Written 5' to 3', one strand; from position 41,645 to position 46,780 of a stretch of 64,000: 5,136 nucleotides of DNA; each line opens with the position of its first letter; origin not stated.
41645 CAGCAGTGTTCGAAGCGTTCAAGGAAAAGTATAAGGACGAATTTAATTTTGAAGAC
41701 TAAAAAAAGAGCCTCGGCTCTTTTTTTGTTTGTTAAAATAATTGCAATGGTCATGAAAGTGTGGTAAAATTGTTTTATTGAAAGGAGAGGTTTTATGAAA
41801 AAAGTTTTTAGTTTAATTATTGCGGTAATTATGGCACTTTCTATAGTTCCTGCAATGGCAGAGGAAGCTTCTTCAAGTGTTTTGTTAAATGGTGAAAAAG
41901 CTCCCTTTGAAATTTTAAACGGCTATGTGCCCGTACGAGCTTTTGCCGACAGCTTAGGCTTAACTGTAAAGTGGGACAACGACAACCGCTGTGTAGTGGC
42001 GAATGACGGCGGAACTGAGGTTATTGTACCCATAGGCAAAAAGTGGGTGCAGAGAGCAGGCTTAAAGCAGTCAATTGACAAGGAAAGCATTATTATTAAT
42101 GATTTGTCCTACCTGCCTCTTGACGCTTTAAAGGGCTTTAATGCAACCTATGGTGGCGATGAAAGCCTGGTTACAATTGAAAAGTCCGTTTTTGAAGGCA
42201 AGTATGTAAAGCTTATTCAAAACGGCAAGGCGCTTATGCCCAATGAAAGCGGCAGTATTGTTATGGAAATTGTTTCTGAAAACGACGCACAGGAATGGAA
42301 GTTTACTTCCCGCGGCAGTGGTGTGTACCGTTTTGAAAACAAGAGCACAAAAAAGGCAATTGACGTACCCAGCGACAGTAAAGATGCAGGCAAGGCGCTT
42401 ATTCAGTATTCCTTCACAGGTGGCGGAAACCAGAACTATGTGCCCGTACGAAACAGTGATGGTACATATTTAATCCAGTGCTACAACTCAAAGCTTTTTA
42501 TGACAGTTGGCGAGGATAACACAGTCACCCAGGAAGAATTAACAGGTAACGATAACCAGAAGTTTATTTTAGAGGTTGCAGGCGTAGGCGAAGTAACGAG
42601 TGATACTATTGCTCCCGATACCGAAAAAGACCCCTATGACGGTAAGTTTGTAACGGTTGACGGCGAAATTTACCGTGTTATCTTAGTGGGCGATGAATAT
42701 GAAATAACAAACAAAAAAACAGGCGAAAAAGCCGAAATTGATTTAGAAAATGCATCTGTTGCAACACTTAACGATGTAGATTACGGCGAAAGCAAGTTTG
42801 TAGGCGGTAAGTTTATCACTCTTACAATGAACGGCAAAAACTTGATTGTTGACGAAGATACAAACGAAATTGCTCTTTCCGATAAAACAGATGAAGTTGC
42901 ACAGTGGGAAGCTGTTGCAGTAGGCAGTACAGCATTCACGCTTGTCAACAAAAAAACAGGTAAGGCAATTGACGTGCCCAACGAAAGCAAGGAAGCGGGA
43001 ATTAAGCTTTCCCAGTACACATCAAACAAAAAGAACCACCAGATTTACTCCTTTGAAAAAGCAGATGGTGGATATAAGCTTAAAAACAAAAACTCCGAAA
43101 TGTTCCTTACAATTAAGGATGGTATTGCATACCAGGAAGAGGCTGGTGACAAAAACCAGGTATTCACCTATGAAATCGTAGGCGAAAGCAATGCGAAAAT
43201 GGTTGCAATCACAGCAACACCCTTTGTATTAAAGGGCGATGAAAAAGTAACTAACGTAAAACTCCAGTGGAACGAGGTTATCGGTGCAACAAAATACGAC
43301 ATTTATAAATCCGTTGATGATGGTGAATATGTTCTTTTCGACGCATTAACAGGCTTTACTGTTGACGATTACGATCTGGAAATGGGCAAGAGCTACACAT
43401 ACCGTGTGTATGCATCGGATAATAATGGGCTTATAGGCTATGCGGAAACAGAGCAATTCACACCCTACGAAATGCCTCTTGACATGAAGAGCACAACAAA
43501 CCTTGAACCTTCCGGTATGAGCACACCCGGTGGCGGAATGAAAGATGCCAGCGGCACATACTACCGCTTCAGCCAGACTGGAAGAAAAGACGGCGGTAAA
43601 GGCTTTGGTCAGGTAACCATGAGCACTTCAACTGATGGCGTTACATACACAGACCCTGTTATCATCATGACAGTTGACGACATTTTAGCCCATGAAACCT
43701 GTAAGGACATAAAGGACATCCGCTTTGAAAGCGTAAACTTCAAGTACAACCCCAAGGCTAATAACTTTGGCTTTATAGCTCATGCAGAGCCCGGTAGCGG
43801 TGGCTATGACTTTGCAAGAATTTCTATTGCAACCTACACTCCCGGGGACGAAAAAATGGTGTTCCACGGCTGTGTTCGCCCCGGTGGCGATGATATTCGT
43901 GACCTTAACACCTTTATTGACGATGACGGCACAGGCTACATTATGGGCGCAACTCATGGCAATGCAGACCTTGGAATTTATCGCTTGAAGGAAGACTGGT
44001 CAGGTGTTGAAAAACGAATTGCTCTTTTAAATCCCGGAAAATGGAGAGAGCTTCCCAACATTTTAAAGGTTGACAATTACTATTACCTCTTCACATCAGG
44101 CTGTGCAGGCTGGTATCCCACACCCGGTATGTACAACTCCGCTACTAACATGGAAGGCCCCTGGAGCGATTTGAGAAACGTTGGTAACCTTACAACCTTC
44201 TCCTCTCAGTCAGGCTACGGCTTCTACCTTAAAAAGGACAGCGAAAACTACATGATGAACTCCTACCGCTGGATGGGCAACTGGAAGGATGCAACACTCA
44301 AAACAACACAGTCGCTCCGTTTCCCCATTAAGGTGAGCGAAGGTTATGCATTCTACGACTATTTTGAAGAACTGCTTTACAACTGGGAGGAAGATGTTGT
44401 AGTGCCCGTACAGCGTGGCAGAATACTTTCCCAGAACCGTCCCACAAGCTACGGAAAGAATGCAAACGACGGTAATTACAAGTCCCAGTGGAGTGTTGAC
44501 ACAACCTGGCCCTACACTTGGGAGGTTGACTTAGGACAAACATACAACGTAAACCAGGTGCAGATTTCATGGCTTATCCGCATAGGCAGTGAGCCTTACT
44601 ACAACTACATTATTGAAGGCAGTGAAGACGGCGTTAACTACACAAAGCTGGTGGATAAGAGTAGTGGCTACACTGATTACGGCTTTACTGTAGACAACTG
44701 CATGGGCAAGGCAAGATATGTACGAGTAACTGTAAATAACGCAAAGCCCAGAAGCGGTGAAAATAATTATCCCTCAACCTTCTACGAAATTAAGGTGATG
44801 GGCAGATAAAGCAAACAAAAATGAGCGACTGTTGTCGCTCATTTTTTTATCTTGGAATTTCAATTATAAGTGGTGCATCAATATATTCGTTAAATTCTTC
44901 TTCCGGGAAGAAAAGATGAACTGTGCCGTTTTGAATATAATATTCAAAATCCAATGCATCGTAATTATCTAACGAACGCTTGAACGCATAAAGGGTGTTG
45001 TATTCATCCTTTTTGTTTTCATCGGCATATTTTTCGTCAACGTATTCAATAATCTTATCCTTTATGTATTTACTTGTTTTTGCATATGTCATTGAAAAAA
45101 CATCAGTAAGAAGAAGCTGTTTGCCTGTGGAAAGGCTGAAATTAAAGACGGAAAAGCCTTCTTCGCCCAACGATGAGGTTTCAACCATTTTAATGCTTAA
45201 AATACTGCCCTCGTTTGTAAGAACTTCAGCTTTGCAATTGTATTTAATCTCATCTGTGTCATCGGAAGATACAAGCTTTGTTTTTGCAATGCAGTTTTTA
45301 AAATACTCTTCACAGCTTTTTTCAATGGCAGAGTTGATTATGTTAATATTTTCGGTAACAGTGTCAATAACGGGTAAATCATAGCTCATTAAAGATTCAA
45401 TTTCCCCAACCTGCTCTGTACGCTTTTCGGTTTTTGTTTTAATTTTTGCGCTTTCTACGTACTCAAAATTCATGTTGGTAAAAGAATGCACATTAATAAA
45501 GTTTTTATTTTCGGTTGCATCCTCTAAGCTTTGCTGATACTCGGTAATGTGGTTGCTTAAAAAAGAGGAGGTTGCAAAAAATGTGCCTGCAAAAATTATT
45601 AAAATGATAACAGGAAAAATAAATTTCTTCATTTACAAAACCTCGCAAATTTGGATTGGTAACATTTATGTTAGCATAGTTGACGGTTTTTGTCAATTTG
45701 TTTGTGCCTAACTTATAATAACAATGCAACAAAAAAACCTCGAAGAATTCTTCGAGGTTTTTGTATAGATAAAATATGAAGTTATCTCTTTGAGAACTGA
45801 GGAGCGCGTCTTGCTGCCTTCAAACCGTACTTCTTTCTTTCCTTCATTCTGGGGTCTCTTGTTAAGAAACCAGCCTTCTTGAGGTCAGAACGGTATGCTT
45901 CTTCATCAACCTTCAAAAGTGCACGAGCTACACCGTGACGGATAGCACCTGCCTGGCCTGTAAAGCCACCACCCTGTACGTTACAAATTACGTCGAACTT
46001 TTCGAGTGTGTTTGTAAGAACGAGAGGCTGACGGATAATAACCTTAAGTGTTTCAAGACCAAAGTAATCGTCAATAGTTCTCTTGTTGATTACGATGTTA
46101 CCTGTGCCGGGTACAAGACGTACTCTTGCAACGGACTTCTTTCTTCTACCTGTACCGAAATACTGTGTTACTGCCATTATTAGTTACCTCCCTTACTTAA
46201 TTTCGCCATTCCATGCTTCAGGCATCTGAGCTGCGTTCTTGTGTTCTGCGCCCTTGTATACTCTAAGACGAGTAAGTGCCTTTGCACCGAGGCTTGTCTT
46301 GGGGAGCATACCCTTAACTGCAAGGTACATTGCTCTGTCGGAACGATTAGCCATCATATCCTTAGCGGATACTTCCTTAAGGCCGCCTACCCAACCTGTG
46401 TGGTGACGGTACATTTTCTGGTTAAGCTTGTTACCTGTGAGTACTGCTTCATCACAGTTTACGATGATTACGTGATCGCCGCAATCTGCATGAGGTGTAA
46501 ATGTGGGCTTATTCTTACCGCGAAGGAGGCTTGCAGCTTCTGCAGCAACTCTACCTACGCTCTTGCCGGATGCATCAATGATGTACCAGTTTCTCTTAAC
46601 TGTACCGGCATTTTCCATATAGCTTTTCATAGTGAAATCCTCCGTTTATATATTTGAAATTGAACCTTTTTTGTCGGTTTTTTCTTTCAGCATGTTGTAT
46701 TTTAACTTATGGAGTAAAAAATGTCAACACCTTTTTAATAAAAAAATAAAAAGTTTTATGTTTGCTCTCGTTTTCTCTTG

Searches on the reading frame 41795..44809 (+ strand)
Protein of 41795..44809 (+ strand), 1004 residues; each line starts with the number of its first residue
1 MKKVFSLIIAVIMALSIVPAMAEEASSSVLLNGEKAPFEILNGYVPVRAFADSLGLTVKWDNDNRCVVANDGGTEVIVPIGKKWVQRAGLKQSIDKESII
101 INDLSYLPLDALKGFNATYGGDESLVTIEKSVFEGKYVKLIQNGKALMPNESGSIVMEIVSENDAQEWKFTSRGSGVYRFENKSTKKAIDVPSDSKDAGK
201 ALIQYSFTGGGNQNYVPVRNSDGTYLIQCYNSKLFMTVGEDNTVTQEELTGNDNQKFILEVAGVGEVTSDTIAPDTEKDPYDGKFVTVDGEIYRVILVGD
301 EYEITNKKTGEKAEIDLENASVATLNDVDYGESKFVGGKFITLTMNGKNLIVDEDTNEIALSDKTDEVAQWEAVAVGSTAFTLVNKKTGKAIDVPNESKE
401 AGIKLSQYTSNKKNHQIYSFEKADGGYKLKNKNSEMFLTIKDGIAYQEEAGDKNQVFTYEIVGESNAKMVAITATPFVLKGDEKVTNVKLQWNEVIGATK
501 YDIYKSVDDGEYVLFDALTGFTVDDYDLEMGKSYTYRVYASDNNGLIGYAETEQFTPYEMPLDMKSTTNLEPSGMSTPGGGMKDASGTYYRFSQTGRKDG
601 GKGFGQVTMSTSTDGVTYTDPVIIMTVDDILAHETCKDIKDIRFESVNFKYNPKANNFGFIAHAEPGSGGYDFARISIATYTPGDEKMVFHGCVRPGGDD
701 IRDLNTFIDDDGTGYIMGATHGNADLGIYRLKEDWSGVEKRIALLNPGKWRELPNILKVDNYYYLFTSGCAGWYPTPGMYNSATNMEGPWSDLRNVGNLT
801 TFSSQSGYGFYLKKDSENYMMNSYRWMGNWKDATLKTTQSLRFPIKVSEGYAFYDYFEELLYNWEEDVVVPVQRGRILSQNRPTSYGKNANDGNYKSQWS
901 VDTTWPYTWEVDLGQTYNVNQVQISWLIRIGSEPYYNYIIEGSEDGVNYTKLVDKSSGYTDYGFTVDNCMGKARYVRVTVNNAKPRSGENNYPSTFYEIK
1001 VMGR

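Call 63: search_protein_families(library=pfam, proteins=[window:41795-44809:+], max_evalue=0.00001)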
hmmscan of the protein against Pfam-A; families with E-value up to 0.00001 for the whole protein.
window:41795-44809:+ (1004 aa): 6 families
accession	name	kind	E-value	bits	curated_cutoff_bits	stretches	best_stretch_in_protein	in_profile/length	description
PF14200.12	RicinB_lectin_2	-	2e-37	128.2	25.6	3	164-243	1-80/89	Ricin-type beta-trefoil lectin domain-like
PF22633.2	F5_F8_type_C_2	-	7.7e-15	55.7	27.8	1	889-978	1-91/91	NedA-like, galactose-binding domain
PF07833.16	Cu_amine_oxidN1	-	9.5e-13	48.5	24.2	1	44-123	21-101/108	Copper amine oxidase N-terminal domain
PF00754.31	F5_F8_type_C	-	1.8e-12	47.9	28.2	1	887-986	14-115/127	F5/8 type C domain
PF00652.28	Ricin_B_lectin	-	2.4e-10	41.1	29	0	152-257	23-126/126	Ricin-type beta-trefoil lectin domain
PF04616.20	Glyco_hydro_43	-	4e-08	33.4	32.2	1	703-802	123-233/288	Glycosyl hydrolases family 43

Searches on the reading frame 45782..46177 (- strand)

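Call 63: search_protein_families(library=pfam, proteins=[window:45782-46177:-], max_evalue=0.00001)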
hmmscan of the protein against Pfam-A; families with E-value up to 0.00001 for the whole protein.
window:45782-46177:- (131 aa): 1 family
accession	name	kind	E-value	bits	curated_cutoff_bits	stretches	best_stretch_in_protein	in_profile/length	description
PF00380.25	Ribosomal_S9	-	4.5e-51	172.8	22.5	1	10-131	1-121/121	Ribosomal protein S9/S16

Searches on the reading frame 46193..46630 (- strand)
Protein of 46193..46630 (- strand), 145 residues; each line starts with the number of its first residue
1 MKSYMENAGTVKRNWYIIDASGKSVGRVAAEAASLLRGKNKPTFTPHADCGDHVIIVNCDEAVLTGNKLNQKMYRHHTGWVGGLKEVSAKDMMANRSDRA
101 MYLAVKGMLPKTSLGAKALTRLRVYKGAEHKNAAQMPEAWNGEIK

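Call 63: search_protein_families(library=pfam, proteins=[window:46193-46630:-], max_evalue=0.00001)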
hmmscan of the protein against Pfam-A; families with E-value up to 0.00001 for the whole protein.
window:46193-46630:- (145 aa): 1 family
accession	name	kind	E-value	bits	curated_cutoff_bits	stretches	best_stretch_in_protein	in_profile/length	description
PF00572.24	Ribosomal_L13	-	4.5e-47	159.5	23.8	1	13-131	1-119/119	Ribosomal protein L13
